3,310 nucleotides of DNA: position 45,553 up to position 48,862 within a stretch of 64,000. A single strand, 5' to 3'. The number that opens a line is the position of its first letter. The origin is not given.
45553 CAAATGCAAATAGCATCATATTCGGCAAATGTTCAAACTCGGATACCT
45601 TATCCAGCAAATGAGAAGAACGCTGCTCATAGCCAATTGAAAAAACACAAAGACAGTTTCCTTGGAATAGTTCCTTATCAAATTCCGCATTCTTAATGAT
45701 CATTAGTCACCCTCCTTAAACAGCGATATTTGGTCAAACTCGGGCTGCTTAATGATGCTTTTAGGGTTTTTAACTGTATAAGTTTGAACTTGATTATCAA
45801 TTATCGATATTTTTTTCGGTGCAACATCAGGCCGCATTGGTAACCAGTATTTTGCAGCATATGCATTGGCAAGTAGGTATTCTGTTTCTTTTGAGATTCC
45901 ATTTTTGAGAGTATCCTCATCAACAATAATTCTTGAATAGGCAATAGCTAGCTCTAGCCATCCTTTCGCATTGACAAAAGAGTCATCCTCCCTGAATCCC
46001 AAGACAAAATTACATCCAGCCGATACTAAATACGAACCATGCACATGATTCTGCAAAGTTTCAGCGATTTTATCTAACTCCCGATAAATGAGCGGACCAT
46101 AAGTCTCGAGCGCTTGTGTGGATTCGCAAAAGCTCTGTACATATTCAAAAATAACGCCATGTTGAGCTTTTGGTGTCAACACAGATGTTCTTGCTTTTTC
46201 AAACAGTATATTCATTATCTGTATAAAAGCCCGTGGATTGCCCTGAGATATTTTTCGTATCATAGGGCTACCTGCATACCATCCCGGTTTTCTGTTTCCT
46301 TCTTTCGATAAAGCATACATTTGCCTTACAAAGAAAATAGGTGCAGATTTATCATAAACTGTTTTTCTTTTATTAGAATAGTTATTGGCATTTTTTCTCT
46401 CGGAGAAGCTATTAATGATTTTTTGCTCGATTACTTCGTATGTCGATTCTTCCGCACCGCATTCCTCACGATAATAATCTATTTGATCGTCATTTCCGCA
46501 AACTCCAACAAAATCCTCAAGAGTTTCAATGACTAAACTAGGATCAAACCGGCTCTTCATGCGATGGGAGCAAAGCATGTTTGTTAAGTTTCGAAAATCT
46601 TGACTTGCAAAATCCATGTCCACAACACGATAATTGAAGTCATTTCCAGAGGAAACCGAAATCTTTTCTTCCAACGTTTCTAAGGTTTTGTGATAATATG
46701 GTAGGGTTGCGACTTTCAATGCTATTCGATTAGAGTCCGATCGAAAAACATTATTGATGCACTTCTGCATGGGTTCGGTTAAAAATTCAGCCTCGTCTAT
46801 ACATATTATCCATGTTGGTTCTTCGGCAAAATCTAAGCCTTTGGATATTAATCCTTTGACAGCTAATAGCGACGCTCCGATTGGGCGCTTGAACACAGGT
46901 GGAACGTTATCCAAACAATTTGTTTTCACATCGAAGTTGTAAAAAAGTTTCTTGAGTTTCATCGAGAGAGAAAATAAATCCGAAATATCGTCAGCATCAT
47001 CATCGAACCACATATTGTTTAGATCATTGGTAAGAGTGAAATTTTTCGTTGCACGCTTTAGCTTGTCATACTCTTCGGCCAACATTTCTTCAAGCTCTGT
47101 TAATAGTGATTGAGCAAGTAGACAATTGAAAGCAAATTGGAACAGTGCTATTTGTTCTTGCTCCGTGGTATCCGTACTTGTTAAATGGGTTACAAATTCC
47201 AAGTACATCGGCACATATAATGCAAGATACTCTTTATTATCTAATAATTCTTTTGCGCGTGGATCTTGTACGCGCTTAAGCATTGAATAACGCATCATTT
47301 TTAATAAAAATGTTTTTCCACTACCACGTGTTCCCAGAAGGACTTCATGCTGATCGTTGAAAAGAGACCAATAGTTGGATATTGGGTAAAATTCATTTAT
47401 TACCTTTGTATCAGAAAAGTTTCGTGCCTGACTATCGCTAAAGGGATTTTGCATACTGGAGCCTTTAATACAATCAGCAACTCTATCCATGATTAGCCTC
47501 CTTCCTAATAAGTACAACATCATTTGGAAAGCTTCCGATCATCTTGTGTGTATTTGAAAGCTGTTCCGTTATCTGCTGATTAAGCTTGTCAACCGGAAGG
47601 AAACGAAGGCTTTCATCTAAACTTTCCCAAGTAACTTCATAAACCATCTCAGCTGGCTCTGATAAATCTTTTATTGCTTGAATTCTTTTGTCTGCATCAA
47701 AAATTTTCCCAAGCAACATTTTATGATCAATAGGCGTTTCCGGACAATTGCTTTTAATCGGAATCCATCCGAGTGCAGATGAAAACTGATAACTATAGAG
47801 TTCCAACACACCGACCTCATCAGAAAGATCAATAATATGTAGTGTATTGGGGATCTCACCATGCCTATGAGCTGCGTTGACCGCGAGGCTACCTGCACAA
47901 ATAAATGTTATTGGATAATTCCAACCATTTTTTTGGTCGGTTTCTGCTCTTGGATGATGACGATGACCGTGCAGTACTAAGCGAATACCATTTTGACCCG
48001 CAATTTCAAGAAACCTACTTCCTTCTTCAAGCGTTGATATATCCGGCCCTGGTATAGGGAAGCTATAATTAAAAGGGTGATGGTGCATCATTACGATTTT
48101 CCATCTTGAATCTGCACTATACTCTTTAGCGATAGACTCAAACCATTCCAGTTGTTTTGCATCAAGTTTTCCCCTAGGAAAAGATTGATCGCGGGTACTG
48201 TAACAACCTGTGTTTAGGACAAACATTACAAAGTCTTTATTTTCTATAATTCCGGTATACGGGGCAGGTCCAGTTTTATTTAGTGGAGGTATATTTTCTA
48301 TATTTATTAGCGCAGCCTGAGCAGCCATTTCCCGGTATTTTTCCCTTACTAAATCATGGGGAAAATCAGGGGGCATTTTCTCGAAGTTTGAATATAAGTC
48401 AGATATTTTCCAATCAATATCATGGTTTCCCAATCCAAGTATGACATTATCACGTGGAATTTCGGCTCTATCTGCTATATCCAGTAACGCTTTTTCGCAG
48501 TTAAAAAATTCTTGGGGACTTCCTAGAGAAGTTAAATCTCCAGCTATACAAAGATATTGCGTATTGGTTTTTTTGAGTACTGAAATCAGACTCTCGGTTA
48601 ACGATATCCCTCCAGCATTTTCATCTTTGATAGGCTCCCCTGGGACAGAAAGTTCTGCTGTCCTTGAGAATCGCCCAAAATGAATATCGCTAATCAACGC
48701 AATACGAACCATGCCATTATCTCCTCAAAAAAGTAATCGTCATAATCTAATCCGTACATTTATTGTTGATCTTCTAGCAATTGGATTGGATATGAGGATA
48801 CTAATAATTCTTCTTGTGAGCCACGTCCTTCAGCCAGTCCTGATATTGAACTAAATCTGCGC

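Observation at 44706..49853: Compact promoter-to-terminator cassette (HTH, Dam-type MTase, metallophosphoesterase, P-loop ATPase, unknown protein): candidate undescribed methylation-linked defence system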

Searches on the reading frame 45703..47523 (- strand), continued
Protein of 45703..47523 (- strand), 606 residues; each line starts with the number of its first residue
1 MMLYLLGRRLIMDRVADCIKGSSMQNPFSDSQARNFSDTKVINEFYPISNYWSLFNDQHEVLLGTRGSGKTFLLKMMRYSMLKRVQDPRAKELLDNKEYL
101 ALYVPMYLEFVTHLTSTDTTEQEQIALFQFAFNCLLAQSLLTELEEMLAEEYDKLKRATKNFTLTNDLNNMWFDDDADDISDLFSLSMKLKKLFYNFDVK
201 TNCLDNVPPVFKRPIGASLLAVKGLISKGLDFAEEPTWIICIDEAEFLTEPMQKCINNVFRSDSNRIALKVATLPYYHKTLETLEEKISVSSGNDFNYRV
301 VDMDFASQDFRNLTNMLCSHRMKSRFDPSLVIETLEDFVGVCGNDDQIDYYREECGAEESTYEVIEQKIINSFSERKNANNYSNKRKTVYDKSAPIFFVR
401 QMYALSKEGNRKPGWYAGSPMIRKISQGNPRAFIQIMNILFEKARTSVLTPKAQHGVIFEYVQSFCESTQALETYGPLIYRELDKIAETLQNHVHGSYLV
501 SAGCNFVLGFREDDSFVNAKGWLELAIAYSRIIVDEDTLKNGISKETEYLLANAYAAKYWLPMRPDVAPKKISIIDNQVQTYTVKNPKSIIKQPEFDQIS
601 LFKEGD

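Call 56: fold_search(model_id=the predicted structure, library=pdb)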
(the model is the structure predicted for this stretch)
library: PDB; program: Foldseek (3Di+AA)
matches with E <= 10: 67; with E <= 0.001: 0
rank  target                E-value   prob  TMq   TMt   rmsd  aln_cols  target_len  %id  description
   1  7tjh_A                1.1e+00  0.06  0.16  0.18  22.1       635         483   10  S. cerevisiae ORC bound to 84 bp ARS1 DNA and Cdc6 (state 1) with flexible Orc6 N-terminal domain (released 2022-10-05)
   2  4bsm                  2.1e+00  0.02  0.09  0.07  23.9       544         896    9  Crystal structure of the Nuclear Export Receptor CRM1 (exportin-1) lacking the C-terminal helical extension at 4.5A (released 2013-07-31)
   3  3uk6_H                2.5e+00  0.07  0.14  0.23  15.3       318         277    9  Crystal Structure of the Tip48 (Tip49b) hexamer (released 2012-07-25)
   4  7jk6_C                2.5e+00  0.02  0.12  0.13  22.1       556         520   10  Structure of Drosophila ORC in the active conformation (released 2020-09-09)
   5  8wqb_B                2.5e+00  0.01  0.10  0.09  31.1       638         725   10  Cryo-EM structure of CUL2-RBX1-ELOB-ELOC-FEM1B bound with the C-degron of CCDC89 (conformation 2) (released 2024-04-03)
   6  7jgr_C                2.6e+00  0.02  0.12  0.11  21.5       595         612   10  Structure of Drosophila ORC bound to DNA (84 bp) and Cdc6 (released 2020-09-09)
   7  7jgs_C                2.8e+00  0.02  0.11  0.11  22.4       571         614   10  Structure of Drosophila ORC bound to poly(dA/dT) DNA and Cdc6 (conformation 2) (released 2020-09-09)
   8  6k0r_G                3.0e+00  0.09  0.17  0.27  15.3       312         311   10  Ruvbl1-Ruvbl2 with truncated domain II in complex with phosphorylated Cordycepin (released 2020-05-06)
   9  3zgx_B                3.3e+00  0.05  0.09  0.13  21.0       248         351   11  Crystal structure of the kleisin-N SMC interface in prokaryotic condensin (released 2013-01-30)
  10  9mw8_A                3.6e+00  0.02  0.09  0.08  23.7       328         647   11  Cryo-EM structure of ancestral Dicer helicase bound to 27-bp dsRNA in post-hydrolysis closed state (released 2025-03-12)
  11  3zgx_A                3.7e+00  0.04  0.09  0.13  21.0       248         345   11  Crystal structure of the kleisin-N SMC interface in prokaryotic condensin (released 2013-01-30)
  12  7jk5_C                3.7e+00  0.02  0.13  0.13  21.5       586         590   10  Structure of Drosophila ORC bound to DNA (released 2020-09-09)
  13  7jps_C                3.7e+00  0.02  0.12  0.12  26.1       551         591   10  ORC-DNA: Human Origin Recognition Complex (ORC) with DNA bound in the core (released 2020-09-09)
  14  7tfh_E                4.5e+00  0.03  0.12  0.19  21.7       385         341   12  Atomic model of the S. cerevisiae clamp-clamp loader complex PCNA-RFC bound to two DNA molecules, one at the 5'-recess (released 2022-11-16)
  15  6qj1                  4.9e+00  0.03  0.08  0.11  26.2       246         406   10  Crystal structure of the C. thermophilum condensin Smc2 ATPase head (crystal from I) (released 2019-07-03)
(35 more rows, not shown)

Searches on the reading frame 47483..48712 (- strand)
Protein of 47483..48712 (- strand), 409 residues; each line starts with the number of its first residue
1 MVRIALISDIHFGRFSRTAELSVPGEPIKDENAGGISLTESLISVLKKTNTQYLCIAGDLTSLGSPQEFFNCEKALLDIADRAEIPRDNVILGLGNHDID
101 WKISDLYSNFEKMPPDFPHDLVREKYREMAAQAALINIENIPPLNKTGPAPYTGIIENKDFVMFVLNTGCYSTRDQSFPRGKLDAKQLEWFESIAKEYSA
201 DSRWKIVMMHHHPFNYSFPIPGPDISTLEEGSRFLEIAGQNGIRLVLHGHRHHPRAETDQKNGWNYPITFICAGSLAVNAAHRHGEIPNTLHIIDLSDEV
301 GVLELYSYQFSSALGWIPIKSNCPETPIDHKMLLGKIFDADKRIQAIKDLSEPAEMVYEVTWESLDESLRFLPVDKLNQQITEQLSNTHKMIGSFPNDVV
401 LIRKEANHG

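Call 3: search_protein_families(library=pfam, proteins=[window:47483-48712:-], max_evalue=0.1)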
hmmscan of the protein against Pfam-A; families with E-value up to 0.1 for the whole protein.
window:47483-48712:- (409 aa): 2 families
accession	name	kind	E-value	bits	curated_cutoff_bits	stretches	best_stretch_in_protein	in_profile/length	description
PF00149.33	Metallophos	-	2.1e-16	61.4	21.5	1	3-254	2-191/191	Calcineurin-like phosphoesterase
PF12850.12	Metallophos_2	-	7.5e-06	26.5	27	1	180-282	55-141/154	Calcineurin-like phosphoesterase superfamily domain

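Call 4: search_protein_families(library=padloc, proteins=[window:47483-48712:-], max_evalue=0.1)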
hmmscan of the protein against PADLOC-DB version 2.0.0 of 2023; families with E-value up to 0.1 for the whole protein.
window:47483-48712:- (409 aa): 2 families
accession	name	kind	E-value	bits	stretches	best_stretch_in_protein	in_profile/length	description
PDLC05051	PDC-S60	-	3.2e-06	23.5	1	36-101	22-91/1027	-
PDLC00736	Effector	-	0.0014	15.7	1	41-110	30-97/561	Endonuclease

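Call 5: search_protein_families(library=ncbifam, proteins=[window:47483-48712:-], max_evalue=0.1)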
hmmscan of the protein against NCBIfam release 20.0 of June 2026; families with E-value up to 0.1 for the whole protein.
window:47483-48712:- (409 aa): 5 families
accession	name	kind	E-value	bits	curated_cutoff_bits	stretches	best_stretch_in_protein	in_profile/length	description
NF053862.1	DS9_1_antiphage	equivalog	7.1e-22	77.9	420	1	5-283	197-480/486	anti-phage phosphoesterase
NF050112.1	PhdiestSpdARhizob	equivalog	8.5e-09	35.4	400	1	156-253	104-199/264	2', 3'cyclic nucleotide phosphodiesterase SpdA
NF053861.1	DS8_antiphage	equivalog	4.8e-06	24.6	790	1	37-103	20-89/994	anti-phage protein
NF008359.0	PRK11148.1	equivalog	0.00026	20.6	225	1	178-253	134-206/275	3',5'-cyclic-AMP phosphodiesterase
TIGR03729.1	acc_ester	subfamily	0.0037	16.7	148.25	1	38-100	20-74/239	putative phosphoesterase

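Call 27: search_solved_structures(query=window:47483-48712:-, max_evalue=1)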
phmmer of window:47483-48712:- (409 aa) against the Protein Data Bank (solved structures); distinct sequences matched with E-value up to 1: 0.

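Call 41: search_solved_structures(query=A2, max_evalue=0.1, show_alignments=2)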
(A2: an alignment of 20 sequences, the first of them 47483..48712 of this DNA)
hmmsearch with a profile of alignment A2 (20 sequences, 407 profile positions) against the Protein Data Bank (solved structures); distinct sequences matched with E-value up to 0.1: 11.
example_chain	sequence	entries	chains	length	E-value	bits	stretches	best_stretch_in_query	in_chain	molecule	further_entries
2xmo_A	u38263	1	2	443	3e-08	36.2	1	33-278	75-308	LMO2642 PROTEIN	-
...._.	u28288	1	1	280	5.8e-05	25.4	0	44-99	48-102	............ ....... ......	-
2hy1_A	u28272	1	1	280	0.00011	24.4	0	44-99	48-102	Rv0805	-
3ib7_A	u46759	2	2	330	0.00019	23.7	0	50-99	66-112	Icc protein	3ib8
7dog_A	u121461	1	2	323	0.0019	20.4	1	33-99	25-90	Nuclease SbcCD subunit D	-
2hyo_A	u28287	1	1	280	0.002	20.3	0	44-99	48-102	Rv0805N97A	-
4lty_C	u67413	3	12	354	0.016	17.3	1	9-99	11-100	Exonuclease subunit SbcD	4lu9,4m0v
2dxl_A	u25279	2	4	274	0.027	16.5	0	48-78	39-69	Phosphohydrolase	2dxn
2zo9_B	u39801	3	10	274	0.027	16.5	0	48-78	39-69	Phosphohydrolase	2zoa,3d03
6s6v_A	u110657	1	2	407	0.068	15.2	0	29-99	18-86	Nuclease SbcCD subunit D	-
4hd0_A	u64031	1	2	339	0.086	14.9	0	3-99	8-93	DNA double-strand break repair protein Mre11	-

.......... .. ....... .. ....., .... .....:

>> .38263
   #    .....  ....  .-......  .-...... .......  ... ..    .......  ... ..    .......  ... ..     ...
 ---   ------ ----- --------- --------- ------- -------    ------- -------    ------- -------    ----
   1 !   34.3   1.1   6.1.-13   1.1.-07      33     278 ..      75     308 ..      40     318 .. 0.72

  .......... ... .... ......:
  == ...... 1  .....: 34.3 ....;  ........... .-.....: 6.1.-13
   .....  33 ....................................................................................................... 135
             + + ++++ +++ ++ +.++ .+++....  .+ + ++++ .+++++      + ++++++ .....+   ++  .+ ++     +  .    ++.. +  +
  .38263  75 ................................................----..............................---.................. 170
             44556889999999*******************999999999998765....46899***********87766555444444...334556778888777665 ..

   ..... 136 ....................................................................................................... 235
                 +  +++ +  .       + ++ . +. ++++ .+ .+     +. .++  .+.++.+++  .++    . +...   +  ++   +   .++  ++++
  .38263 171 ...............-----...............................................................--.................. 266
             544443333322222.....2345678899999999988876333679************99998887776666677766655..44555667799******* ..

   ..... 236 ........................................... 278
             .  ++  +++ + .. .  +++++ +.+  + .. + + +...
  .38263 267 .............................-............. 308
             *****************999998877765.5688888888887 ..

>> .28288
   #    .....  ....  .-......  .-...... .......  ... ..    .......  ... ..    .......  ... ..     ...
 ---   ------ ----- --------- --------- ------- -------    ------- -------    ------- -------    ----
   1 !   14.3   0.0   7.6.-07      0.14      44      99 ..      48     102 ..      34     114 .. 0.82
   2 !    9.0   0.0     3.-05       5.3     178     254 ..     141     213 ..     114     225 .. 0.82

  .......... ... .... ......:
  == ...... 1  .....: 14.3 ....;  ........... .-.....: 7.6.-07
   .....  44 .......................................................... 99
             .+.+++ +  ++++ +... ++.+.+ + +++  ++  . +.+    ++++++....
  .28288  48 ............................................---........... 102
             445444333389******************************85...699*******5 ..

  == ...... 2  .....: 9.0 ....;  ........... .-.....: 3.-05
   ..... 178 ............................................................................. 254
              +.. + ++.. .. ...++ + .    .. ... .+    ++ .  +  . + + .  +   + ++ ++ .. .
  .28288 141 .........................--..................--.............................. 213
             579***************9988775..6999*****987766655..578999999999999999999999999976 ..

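Call 101: search_protein_families(library=ncbifam, alignment_id=A2, max_evalue=0.001)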
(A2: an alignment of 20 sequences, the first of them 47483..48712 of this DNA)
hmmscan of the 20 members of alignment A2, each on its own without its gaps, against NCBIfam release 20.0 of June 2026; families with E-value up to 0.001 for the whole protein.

A. member 1, window:47483-48712:- (409 aa): 4 families
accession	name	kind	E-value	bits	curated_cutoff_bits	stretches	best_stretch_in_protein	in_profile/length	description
NF053862.1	DS9_1_antiphage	equivalog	7.1e-22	77.9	420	1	5-283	197-480/486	anti-phage phosphoesterase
NF050112.1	PhdiestSpdARhizob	equivalog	8.5e-09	35.4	400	1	156-253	104-199/264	2', 3'cyclic nucleotide phosphodiesterase SpdA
NF053861.1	DS8_antiphage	equivalog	4.8e-06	24.6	790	0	37-103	20-89/994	anti-phage protein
NF008359.0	PRK11148.1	equivalog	0.00026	20.6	225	1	178-253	134-206/275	3',5'-cyclic-AMP phosphodiesterase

B. families by the number of members that match (of 20 scanned): 13 families
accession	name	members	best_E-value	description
NF053862.1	DS9_1_antiphage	20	2.1e-30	anti-phage phosphoesterase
NF008359.0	PRK11148.1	17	1.6e-10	3',5'-cyclic-AMP phosphodiesterase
NF053861.1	DS8_antiphage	16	1.2e-13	anti-phage protein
NF050112.1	PhdiestSpdARhizob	14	2.9e-11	2', 3'cyclic nucleotide phosphodiesterase SpdA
TIGR03729.1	acc_ester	8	9.2e-06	putative phosphoesterase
TIGR00040.1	yfcE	5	5.7e-07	YfcE family phosphodiesterase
TIGR00024.1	SbcD_rel_arch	3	1.5e-05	putative phosphoesterase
TIGR03767.1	P_acnes_RR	3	0.00013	TIGR03767 family metallophosphoesterase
TIGR00619.1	sbcd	2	1.8e-06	exonuclease subunit SbcD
TIGR04123.1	P_estr_lig_assc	2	5.2e-06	ligase-associated DNA damage response endonuclease PdeM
NF041029.1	Mre11_Pyroc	1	1.8e-05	DNA double-strand break repair protein Mre11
NF041753.2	sbcd_Staph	1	0.00011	exonuclease subunit SbcD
NF008206.2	PRK10966.1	1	0.00046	exonuclease subunit SbcD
